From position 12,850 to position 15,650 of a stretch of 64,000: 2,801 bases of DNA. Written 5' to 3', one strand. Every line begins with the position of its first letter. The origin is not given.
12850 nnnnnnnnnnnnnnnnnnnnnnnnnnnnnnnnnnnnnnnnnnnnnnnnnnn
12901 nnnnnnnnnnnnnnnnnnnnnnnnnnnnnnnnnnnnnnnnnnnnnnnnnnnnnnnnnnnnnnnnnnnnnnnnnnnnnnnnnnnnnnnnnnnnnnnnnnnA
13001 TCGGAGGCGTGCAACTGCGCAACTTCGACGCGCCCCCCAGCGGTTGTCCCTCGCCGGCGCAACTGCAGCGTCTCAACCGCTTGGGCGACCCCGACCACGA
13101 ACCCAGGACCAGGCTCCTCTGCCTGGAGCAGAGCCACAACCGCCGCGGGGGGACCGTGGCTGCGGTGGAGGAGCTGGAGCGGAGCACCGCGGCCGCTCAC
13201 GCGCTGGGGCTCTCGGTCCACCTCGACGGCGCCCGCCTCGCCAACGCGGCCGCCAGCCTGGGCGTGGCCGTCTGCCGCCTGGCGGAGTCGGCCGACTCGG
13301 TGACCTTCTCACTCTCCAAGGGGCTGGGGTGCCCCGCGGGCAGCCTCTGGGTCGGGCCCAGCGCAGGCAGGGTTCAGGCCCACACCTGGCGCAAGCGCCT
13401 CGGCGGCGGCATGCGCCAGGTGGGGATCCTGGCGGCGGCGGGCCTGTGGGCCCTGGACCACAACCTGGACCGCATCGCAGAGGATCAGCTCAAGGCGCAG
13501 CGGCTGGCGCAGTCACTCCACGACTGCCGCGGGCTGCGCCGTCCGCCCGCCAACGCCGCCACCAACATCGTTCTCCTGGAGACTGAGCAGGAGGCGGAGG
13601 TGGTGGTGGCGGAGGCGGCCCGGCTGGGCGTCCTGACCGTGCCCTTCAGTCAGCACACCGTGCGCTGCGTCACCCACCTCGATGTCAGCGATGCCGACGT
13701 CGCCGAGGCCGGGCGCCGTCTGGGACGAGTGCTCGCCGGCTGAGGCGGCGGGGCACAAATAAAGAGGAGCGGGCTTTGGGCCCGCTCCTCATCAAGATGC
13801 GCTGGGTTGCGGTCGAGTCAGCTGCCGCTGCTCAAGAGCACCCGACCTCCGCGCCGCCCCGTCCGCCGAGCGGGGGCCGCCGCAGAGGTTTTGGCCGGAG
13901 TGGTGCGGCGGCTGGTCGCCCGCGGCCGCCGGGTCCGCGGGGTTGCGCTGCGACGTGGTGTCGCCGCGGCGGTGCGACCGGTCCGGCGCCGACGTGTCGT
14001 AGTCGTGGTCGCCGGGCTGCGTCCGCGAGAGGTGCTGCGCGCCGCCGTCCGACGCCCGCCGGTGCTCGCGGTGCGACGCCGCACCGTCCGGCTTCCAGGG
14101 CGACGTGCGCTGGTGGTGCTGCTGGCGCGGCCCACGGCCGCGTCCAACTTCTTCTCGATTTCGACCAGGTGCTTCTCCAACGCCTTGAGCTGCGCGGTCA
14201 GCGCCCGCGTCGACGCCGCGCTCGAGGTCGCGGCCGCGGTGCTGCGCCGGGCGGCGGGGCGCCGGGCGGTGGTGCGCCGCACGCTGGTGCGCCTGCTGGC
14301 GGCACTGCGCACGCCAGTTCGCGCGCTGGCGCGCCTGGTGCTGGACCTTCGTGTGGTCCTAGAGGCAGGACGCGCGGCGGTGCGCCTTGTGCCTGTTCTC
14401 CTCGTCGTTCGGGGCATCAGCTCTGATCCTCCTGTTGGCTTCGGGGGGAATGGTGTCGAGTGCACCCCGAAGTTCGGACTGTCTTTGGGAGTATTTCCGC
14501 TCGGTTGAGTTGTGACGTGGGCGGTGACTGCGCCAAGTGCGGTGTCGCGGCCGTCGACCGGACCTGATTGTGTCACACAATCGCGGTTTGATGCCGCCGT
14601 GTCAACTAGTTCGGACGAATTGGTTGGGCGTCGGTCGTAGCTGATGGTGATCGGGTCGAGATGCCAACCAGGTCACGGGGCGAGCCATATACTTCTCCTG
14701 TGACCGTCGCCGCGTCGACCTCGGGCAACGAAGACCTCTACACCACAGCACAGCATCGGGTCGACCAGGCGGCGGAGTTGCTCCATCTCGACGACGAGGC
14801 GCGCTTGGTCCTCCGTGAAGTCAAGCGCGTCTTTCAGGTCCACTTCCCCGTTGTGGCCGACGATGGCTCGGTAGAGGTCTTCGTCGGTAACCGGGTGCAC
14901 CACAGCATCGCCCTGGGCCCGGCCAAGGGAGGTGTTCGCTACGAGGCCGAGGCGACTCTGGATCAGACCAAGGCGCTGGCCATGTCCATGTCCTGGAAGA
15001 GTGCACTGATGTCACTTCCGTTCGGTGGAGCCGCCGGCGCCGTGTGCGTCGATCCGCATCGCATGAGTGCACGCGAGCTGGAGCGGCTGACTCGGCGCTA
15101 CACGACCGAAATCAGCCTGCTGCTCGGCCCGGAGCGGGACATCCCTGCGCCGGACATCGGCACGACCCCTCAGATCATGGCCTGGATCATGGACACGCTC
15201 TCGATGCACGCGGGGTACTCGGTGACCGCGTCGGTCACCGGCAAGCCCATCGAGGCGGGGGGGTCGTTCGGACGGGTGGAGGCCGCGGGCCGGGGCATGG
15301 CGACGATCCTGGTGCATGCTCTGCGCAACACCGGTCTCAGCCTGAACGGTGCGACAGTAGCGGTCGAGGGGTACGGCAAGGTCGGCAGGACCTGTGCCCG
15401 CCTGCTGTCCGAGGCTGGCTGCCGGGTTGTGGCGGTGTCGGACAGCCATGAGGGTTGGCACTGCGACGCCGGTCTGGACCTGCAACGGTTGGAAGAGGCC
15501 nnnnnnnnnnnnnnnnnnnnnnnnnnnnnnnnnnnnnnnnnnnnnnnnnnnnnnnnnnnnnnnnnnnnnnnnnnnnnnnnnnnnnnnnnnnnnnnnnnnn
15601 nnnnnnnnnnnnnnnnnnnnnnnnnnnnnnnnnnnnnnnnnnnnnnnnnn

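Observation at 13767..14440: Extremely basic Arg/Thr-rich intrinsically disordered protein with a strong SD and a clean intrinsic terminator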

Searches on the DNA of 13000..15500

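Call 28: search_rna_families(source=window, start=13000, end=15500, threshold=evalue, max_evalue=1)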
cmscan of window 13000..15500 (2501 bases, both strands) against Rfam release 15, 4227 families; matches with E-value up to 1: 3.
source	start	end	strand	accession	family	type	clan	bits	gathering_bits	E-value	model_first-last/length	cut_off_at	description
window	13533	13629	+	RF04175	mir-1260b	Gene; miRNA;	-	24.8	81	0.071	1-108/108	no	mir-1260b microRNA precursor family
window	13759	13833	-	RF02233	sX14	Gene; sRNA;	-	23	80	0.19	1-92/92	no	Xanthomonas sRNA sX14/Xoo3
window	13475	13576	-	RF00060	HgcE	Gene; snRNA; snoRNA; HACA-box;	-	18.2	50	0.8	1-130/130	no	HgcE RNA (Pab105)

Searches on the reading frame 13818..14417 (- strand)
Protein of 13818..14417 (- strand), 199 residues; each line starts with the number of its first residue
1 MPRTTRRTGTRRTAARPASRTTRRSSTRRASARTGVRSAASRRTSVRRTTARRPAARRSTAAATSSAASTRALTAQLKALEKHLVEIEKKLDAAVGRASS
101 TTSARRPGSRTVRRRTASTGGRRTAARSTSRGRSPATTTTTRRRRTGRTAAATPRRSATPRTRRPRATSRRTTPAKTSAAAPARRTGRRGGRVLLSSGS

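Call 5: search_protein_families(library=pfam, proteins=[window:13818-14417:-], max_evalue=1)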
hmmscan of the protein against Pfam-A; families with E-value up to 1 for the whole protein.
window:13818-14417:- (199 aa): 5 families
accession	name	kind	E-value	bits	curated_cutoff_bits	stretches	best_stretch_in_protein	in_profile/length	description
PF17253.7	DUF5320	-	0.00042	21.9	27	1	2-92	14-97/99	Family of unknown function (DUF5320)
PF11336.14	DUF3138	-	0.047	12.8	27.3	1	59-107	16-64/525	Protein of unknown function (DUF3138)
PF12325.13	TMF_TATA_bd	-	0.15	12.6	29.1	1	41-94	30-83/115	TATA element modulatory factor 1 TATA binding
PF02403.27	Seryl_tRNA_N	-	0.17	12.6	28.2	1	27-94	36-100/108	Seryl-tRNA synthetase N-terminal domain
PF20379.3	DUF6674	-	0.2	11.7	28.5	1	12-119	125-229/251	Family of unknown function (DUF6674)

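Call 6: search_protein_families(library=ncbifam, proteins=[window:13818-14417:-], max_evalue=1)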
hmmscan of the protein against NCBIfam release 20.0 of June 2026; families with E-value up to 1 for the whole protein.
window:13818-14417:- (199 aa): 1 family
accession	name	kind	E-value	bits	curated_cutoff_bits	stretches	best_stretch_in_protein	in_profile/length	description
TIGR03363.1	VI_chp_8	equivalog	0.08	12.6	160.85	1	41-169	168-292/353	type VI secretion system protein TssA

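Call 7: find_homologous_proteins(query=window:13818-14417:-, max_evalue=0.001)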
Query window:13818-14417:- (199 aa): 1 proteins with E <= 0.001 among 8000 candidates.
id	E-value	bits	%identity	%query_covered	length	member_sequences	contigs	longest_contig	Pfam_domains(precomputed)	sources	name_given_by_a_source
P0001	6.4e-13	68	72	18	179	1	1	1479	-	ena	-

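Call 10: find_encoding_contigs(protein=P0001, flank=10000)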
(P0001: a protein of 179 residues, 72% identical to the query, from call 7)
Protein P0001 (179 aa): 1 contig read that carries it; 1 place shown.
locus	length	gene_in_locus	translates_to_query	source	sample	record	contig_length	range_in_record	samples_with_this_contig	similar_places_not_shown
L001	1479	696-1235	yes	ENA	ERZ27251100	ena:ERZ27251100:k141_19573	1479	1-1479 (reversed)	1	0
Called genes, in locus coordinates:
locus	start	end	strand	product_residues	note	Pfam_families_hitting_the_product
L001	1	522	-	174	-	?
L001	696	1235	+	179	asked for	-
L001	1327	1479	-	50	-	?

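Call 11: find_encoding_contigs(protein=window:13818-14417:-, flank=10000)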
Protein window:13818-14417:- (199 aa): no gene with exactly this product is on record in the collection.

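Call 30: search_protein_representatives(protein=window:13821-14417:-)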
Query: 199 residues. Proteins with E-value up to 0.001 (for the whole library): 2; up to 1e-10: 1; up to 1e-30: 0. The best 2 are listed.
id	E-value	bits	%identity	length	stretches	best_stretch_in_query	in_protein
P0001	2.0e-13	67.6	50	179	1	1-180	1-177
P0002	3.8e-04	37.5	64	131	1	61-114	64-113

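Call 33: search_protein_families(library=pfam, alignment_id=A1, max_evalue=0.1)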
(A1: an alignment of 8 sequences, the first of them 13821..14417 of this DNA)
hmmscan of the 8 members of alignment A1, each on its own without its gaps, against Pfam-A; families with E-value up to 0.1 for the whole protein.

A. member 1, window:13821-14417:- (199 aa): 2 families
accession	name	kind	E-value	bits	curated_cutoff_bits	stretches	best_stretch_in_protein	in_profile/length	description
PF17253.7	DUF5320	-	0.00042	21.9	27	1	2-92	14-97/99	Family of unknown function (DUF5320)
PF11336.14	DUF3138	-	0.047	12.8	27.3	1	59-107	16-64/525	Protein of unknown function (DUF3138)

B. families by the number of members that match (of 8 scanned): 4 families
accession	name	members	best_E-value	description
PF17253.7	DUF5320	6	0.00042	Family of unknown function (DUF5320)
PF07382.16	HC2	2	0.00047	Histone H1-like nucleoprotein HC2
PF11336.14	DUF3138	1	0.047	Protein of unknown function (DUF3138)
PF21037.2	CCDC138_cc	1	0.081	Coiled-coil-domain-containing protein 138, coiled-coil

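Call 34: search_solved_structures(query=A1, max_evalue=1)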
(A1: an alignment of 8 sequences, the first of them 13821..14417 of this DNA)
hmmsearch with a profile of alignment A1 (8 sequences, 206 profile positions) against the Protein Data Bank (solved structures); distinct sequences matched with E-value up to 1: 1.
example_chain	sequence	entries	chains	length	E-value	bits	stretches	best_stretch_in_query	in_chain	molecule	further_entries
6wc3_B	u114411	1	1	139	0.0026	20.8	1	47-110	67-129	Protein transport protein SEC20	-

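Call 42: find_related_loci(query=A1, collection=metagenome_contigs, flank=5000)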
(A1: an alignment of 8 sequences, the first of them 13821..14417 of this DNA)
Query A1 (199 aa) in metagenome_contigs; peptide patterns used: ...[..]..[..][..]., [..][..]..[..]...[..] (x = any residue, [..] = any of these).
553 stretches matched a pattern; 12 encode a relative of the query (tblastn E <= 1e-3); 12 distinct loci.
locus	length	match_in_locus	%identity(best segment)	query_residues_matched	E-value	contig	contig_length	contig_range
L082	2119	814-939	70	65-108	1e-11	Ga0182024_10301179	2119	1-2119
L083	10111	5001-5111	70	65-101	2e-10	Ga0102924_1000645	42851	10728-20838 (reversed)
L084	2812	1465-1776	40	1-116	4e-9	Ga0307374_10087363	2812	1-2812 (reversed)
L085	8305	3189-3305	62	70-107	4e-9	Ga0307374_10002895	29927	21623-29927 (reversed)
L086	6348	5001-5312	40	1-116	4e-9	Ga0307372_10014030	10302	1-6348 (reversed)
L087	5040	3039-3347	41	1-115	5e-9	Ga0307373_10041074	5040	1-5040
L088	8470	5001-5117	62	70-107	4e-9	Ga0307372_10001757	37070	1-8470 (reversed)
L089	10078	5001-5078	73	70-95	8e-8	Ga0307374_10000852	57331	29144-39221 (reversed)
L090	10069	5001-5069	74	70-92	2e-6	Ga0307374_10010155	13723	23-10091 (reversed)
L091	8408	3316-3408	61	65-95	3e-6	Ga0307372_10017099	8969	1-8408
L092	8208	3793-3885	61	65-95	3e-6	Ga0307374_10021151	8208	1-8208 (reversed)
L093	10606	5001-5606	42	1-175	3e-6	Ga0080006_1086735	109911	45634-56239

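Call 48: predict_structure(protein=window:13821-14417:-)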
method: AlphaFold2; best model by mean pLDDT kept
length: 199 residues; sequences in the alignment: 1
mean_pLDDT: 65.6   pTM: 0.31
mean pLDDT of the five models: 65.6, 62.9, 58.6, 57.8, 51.2
residues with pLDDT >= 90: 47; 70-90: 31; 50-70: 62; < 50: 59
segments of 3 or more residues with pLDDT < 50: 10-13, 117-121, 123-145, 147-151, 153-157, 161-165
pLDDT, mean of each block of 10 residues (from residue 1): 55 55 82 92 91 81 89 96 97 87 58 53 42 40 43 45 49 54 52 53
secondary structure, 60 per line:
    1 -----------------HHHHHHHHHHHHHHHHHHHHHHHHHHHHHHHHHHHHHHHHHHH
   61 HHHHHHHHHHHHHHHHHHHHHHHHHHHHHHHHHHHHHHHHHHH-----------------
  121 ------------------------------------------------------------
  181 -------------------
elements in order: H18-103

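Call 60: list_cluster_members(proteins=[L002:3138-3758:-, L003:3118-3759:-, L004:3111-3725:-, L011:3106-3735:-, L009:3039-3761:-, L008:2035-2766:-, L006:3148-3762:-, P0001, window:13821-14417:-])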
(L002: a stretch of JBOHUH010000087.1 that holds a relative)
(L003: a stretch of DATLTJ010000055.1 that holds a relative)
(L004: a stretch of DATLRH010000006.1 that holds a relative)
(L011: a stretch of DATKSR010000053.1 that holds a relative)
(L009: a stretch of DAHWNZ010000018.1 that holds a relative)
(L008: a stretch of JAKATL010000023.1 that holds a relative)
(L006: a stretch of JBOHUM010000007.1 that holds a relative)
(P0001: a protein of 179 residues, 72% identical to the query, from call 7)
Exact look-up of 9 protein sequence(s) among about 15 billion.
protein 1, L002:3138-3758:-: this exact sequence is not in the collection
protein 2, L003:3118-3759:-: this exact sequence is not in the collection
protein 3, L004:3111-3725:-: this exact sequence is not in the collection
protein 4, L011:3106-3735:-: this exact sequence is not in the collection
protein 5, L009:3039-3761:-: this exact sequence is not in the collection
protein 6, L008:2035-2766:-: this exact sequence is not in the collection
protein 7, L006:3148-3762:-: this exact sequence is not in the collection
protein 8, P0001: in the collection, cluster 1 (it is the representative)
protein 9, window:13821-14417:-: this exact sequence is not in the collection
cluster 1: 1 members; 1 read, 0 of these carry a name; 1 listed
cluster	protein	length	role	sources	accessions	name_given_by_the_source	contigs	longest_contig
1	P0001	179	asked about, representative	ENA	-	-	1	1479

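Call 74: search_protein_families(library=phrogs, proteins=[window:13821-14417:-], max_evalue=0.01)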
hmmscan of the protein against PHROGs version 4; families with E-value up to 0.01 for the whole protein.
window:13821-14417:- (199 aa): 0 families

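Call 75: search_protein_families(library=ncbifam, alignment_id=A1, max_evalue=0.01)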
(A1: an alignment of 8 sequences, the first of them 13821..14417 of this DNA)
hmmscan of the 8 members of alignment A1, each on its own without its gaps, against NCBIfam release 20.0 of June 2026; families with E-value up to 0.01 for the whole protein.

A. member 1, window:13821-14417:- (199 aa): 0 families

B. families by the number of members that match (of 8 scanned): 0 families

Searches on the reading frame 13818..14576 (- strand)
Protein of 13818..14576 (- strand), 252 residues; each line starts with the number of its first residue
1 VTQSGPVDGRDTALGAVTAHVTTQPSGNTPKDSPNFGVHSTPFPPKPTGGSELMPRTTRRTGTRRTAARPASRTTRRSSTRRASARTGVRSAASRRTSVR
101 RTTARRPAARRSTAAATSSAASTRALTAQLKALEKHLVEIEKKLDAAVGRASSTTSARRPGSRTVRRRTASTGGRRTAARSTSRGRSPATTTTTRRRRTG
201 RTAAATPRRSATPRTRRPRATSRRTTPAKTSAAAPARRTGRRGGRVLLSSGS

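Call 5: search_protein_families(library=pfam, proteins=[window:13818-14576:-], max_evalue=1)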
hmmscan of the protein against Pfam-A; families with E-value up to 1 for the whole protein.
window:13818-14576:- (252 aa): 4 families
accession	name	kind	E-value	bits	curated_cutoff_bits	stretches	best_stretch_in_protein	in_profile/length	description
PF17253.7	DUF5320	-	0.00045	21.8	27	1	55-145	14-97/99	Family of unknown function (DUF5320)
PF11336.14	DUF3138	-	0.051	12.7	27.3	1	112-160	16-64/525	Protein of unknown function (DUF3138)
PF12325.13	TMF_TATA_bd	-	0.23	12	29.1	1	94-147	30-83/115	TATA element modulatory factor 1 TATA binding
PF20379.3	DUF6674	-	0.33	11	28.5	1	65-171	125-228/251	Family of unknown function (DUF6674)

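Call 57: find_encoding_contigs(protein=window:13818-14576:-, flank=2000, max_places=3)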
Protein window:13818-14576:- (252 aa): no gene with exactly this product is on record in the collection.

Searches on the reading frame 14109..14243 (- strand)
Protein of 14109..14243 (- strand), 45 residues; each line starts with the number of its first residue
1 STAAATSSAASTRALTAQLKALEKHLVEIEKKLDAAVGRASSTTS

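Call 24: find_homologous_proteins(query=A3, max_evalue=1)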
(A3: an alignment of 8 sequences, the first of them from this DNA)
Query A3 (8 sequences): 3431 candidates shared short words with the query, none scored E <= 1.
